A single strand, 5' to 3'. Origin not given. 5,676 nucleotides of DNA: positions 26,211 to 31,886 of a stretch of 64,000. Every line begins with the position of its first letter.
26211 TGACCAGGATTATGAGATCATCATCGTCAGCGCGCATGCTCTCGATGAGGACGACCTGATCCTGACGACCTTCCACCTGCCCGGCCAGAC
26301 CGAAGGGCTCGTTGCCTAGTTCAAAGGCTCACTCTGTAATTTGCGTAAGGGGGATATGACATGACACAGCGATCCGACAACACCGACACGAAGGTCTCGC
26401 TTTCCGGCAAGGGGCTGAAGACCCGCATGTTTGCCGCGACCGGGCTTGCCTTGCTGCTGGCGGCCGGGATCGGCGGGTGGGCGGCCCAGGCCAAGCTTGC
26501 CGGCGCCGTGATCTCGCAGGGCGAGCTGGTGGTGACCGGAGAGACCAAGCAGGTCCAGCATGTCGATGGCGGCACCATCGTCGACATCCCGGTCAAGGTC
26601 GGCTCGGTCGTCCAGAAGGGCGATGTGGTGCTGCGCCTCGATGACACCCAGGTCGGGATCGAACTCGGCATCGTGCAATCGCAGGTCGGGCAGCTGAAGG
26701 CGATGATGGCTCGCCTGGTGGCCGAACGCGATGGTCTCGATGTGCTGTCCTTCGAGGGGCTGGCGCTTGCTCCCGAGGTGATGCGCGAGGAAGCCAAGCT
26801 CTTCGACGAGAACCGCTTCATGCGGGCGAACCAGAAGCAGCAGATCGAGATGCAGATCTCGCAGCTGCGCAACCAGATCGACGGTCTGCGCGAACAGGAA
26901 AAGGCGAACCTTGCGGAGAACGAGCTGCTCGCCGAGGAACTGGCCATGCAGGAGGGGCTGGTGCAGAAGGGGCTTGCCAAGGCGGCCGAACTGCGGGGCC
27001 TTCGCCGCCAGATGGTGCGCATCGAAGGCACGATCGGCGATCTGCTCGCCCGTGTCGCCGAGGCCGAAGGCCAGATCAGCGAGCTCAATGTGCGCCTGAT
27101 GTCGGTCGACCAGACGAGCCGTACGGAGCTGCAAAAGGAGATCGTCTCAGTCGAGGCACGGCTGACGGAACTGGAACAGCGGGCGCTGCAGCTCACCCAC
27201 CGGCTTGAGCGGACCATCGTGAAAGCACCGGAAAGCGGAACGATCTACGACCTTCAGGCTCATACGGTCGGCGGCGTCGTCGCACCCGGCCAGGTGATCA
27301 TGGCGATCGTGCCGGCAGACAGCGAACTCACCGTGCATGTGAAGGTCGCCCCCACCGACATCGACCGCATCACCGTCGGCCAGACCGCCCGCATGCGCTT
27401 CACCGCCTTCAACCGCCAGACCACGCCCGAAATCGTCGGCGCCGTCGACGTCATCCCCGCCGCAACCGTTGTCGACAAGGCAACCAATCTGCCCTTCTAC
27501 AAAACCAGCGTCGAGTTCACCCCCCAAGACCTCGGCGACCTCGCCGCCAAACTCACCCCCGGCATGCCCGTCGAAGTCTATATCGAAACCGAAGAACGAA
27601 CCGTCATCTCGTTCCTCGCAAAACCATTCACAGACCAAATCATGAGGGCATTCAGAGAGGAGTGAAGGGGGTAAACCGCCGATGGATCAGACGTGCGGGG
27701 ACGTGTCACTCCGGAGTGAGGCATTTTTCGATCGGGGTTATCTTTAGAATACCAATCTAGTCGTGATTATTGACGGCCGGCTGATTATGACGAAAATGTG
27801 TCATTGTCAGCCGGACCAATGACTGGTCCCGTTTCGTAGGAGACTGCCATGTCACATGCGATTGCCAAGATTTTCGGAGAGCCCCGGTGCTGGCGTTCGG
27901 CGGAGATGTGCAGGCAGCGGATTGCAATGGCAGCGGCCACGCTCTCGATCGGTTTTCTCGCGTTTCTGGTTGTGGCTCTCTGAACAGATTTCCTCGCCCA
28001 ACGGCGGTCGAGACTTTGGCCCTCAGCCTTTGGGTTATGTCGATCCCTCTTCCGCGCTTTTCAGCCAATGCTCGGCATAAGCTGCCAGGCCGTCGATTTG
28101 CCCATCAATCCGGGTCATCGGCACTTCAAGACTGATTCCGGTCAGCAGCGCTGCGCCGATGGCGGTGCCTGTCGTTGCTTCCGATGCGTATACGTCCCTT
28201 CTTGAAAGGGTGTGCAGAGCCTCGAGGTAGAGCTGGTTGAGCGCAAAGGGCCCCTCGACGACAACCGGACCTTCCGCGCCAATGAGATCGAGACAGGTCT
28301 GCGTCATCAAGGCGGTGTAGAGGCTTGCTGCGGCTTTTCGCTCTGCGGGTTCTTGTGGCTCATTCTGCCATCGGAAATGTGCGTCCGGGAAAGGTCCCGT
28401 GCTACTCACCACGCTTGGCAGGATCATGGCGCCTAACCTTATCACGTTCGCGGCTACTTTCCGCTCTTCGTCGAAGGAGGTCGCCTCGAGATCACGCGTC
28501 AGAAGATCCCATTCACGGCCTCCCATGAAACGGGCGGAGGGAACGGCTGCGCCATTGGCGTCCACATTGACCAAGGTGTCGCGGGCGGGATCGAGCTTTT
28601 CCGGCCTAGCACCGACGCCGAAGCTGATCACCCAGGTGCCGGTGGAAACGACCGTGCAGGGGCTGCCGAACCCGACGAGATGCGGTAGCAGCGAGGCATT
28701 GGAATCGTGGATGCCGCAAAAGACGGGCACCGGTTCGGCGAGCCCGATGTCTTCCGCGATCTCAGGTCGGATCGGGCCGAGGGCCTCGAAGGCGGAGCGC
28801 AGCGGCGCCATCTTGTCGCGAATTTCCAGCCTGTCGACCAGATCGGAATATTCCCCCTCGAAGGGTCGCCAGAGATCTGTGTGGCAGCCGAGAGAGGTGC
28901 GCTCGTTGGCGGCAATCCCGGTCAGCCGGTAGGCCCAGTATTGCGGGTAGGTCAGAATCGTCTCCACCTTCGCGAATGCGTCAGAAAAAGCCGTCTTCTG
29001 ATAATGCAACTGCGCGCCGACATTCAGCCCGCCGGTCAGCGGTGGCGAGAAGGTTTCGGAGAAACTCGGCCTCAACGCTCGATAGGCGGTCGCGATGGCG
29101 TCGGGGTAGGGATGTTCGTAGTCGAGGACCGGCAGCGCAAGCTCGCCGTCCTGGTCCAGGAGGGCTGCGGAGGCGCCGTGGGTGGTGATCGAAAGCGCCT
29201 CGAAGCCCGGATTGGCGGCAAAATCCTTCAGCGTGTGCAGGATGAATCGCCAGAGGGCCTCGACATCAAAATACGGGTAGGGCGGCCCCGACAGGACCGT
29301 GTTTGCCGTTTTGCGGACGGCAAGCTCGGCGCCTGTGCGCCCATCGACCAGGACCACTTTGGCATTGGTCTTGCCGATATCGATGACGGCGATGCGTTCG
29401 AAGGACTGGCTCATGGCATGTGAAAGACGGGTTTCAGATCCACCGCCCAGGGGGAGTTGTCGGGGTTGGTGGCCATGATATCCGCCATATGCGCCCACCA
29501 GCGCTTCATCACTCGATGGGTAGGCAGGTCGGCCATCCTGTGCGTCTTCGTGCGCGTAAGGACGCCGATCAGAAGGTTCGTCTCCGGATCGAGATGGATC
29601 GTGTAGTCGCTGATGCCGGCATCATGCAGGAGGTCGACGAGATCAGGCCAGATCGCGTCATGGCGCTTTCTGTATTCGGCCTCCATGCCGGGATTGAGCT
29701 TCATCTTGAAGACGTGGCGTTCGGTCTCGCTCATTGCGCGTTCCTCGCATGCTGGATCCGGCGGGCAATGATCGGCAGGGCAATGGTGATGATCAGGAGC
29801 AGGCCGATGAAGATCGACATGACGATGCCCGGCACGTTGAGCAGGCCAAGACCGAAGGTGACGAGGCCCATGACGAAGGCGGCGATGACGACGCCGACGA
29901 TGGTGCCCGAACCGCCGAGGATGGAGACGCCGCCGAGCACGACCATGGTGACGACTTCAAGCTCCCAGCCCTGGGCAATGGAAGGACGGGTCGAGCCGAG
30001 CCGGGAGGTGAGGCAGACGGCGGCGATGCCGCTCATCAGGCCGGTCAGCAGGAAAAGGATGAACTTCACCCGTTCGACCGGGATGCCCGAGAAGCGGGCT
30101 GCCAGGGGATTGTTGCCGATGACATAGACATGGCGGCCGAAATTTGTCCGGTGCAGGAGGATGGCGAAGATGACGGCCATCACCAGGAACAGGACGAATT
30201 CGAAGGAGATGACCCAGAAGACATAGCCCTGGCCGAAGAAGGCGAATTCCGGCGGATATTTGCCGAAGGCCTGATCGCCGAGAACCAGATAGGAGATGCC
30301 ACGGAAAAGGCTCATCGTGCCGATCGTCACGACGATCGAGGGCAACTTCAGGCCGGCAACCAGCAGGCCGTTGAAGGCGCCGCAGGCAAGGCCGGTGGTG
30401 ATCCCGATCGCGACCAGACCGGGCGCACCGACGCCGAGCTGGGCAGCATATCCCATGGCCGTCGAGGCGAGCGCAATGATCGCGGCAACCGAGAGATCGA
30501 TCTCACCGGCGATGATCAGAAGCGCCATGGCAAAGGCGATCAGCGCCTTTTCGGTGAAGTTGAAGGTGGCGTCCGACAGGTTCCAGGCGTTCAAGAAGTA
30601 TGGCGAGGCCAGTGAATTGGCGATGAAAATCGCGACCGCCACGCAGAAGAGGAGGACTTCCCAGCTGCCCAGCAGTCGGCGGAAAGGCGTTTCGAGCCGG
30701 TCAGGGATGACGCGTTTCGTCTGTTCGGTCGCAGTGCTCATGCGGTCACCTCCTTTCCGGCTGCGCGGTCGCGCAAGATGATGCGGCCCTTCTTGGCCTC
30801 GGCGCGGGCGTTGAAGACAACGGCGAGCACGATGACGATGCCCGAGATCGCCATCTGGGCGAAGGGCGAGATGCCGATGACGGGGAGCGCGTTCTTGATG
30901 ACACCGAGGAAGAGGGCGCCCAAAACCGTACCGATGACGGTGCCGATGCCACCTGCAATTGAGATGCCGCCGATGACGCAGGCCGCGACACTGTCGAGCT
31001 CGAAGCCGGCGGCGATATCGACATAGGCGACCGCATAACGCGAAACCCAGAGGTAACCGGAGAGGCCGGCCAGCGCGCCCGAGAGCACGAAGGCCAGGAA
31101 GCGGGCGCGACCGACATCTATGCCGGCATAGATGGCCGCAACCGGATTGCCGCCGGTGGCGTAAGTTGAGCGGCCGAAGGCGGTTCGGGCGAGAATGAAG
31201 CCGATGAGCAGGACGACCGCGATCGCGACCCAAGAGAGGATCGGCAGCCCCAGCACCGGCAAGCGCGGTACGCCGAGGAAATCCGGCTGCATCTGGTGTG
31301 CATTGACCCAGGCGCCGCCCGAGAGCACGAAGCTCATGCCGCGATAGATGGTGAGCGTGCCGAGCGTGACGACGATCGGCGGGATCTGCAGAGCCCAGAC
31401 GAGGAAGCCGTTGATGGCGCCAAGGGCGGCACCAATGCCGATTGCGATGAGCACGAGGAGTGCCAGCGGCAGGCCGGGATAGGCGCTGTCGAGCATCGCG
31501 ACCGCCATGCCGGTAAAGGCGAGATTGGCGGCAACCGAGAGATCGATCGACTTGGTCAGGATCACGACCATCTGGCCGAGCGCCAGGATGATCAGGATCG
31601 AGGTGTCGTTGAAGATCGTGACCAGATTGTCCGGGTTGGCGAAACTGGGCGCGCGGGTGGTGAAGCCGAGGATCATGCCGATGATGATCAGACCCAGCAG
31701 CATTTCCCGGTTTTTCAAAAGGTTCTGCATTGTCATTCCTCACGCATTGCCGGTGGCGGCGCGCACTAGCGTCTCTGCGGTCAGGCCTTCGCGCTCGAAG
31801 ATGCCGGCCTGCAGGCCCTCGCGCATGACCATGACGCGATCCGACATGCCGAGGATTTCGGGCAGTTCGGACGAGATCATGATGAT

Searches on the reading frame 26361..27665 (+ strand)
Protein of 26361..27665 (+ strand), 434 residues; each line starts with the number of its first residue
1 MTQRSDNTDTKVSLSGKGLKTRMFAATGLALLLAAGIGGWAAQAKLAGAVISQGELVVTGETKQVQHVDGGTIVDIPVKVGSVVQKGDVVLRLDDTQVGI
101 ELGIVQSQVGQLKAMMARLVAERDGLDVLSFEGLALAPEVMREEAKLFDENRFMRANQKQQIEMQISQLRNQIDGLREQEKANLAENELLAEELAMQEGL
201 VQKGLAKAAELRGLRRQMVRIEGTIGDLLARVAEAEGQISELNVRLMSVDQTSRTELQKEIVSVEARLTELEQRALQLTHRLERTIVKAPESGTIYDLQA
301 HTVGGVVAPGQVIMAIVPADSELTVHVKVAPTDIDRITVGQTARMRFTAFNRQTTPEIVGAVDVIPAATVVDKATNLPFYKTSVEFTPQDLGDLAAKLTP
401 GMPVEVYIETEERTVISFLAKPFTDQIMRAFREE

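Call 3: search_protein_families(library=pfam, proteins=[window:26361-27665:+], max_evalue=0.01)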
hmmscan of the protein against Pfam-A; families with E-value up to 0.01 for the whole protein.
window:26361-27665:+ (434 aa): 4 families
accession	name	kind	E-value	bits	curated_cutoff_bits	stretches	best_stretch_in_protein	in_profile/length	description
PF13437.12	HlyD_3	-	4.1e-16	60.1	22.2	2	287-376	2-85/106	HlyD family secretion protein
PF16576.10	HlyD_D23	-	5.3e-08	32.8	30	1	275-365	98-184/214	Barrel-sandwich domain of CusB or HlyD membrane-fusion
PF13533.13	Biotin_lipoyl_2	-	0.00044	20.5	29.8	1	71-94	9-32/32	Biotin-lipoyl like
PF13874.11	Nup54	-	0.0027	18.2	30.5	1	226-287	32-93/140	Nucleoporin complex subunit 54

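Call 33: search_protein_families(library=ncbifam, proteins=[window:26361-27665:+], max_evalue=0.001)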
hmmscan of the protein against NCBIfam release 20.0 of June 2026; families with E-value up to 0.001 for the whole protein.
window:26361-27665:+ (434 aa): 10 families
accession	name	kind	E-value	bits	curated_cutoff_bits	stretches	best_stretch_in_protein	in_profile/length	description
TIGR01843.1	type_I_hlyD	subfamily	5e-95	318.9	208.65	1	26-434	7-422/422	HlyD family type I secretion periplasmic adaptor subunit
TIGR00998.1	8a0101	subfamily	3.2e-15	55.9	390.8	1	31-369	10-285/334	EmrA/EmrK family multidrug efflux transporter periplasmic adaptor subunit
TIGR03794.1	NHLM_micro_HlyD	equivalog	1.2e-13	50.8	156.2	1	40-365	36-336/421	NHLP bacteriocin system secretion protein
TIGR01730.1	RND_mfp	subfamily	1.7e-12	47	94.9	2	244-414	91-250/322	efflux RND transporter periplasmic adaptor subunit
TIGR01000.1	bacteriocin_acc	subfamily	2.4e-12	46.5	258.85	1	238-383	270-415/457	bacteriocin secretion accessory protein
NF007785.0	PRK10476.1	equivalog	2.5e-09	36.4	376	1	256-371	184-290/347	multidrug transporter subunit MdtN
TIGR02971.1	heterocyst_DevB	subfamily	8.5e-09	35.2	129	1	68-355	19-272/327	ABC exporter membrane fusion protein, DevB family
TIGR02168.1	SMC_prok_B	equivalog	3.3e-05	21.8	567.35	1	145-281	360-499/1181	chromosome segregation protein SMC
NF007850.1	PRK10559.1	equivalog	8.1e-05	21.9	400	1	239-369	104-226/303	p-hydroxybenzoic acid efflux pump subunit AaeA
NF045487.1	ASRP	equivalog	0.00064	18.4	300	1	158-284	311-440/593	archaea-specific SMC-related protein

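Call 49: find_encoding_contigs(protein=window:26361-27665:+, flank=4000, max_places=6)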
Protein window:26361-27665:+ (434 aa): 4 contigs read that carry it; 3 places shown.
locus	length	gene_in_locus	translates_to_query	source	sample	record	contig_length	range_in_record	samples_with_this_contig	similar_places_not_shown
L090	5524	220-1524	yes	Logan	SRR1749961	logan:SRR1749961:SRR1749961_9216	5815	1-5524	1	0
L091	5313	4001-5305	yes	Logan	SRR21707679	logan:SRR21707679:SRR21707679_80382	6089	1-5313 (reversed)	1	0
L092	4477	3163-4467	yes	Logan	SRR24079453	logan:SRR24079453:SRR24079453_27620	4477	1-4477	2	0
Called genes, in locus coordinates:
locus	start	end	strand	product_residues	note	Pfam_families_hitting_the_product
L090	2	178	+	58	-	?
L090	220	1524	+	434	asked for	PF25994:HH_AprE, PF26002:Beta-barrel_AprE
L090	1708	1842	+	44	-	-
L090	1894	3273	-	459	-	PF00370:FGGY_N, PF21546:FGGY_C_2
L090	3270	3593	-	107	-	PF05336:rhaM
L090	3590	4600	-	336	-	PF02653:BPD_transp_2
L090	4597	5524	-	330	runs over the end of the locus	PF02653:BPD_transp_2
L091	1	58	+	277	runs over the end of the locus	?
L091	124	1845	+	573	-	PF00664:ABC_membrane, PF00005:ABC_tran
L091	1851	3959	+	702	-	PF17892:Cadherin_5, PF17963:Big_9 (weak), PF00353:HemolysinCabind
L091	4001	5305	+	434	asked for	PF25994:HH_AprE, PF26002:Beta-barrel_AprE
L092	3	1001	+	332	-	?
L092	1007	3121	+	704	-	PF17892:Cadherin_5, PF17963:Big_9 (weak), PF00353:HemolysinCabind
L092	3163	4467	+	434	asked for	PF25994:HH_AprE, PF26002:Beta-barrel_AprE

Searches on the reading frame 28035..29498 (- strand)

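Call 3: search_protein_families(library=pfam, proteins=[window:28035-29498:-], max_evalue=0.01)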
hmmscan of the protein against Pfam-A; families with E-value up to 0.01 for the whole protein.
window:28035-29498:- (487 aa): 2 families
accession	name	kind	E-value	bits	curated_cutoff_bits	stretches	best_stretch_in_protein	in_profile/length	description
PF21546.3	FGGY_C_2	-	2.5e-68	230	27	1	279-453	2-185/191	Carbohydrate kinase FGGY, C-terminal domain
PF00370.27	FGGY_N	-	3.8e-14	53.3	28.8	1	37-271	3-244/245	FGGY family of carbohydrate kinases, N-terminal domain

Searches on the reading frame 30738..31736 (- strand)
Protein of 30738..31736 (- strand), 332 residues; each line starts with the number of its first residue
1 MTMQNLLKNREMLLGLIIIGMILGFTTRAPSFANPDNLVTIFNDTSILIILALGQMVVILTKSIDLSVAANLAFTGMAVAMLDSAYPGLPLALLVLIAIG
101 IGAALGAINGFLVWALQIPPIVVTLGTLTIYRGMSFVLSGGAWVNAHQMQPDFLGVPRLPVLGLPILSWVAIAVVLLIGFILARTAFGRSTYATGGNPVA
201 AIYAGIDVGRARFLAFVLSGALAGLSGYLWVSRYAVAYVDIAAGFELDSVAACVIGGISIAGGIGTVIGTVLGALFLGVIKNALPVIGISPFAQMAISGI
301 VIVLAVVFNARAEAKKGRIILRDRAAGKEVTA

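Call 54: search_protein_families(library=pfam, proteins=[window:30738-31736:-], max_evalue=0.00001)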
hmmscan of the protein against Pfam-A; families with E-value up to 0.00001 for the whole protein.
window:30738-31736:- (332 aa): 1 family
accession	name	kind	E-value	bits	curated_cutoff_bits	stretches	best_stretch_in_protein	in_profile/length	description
PF02653.21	BPD_transp_2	-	8.2e-38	130.5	26.8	1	38-306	2-269/269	Branched-chain amino acid transport system / permease component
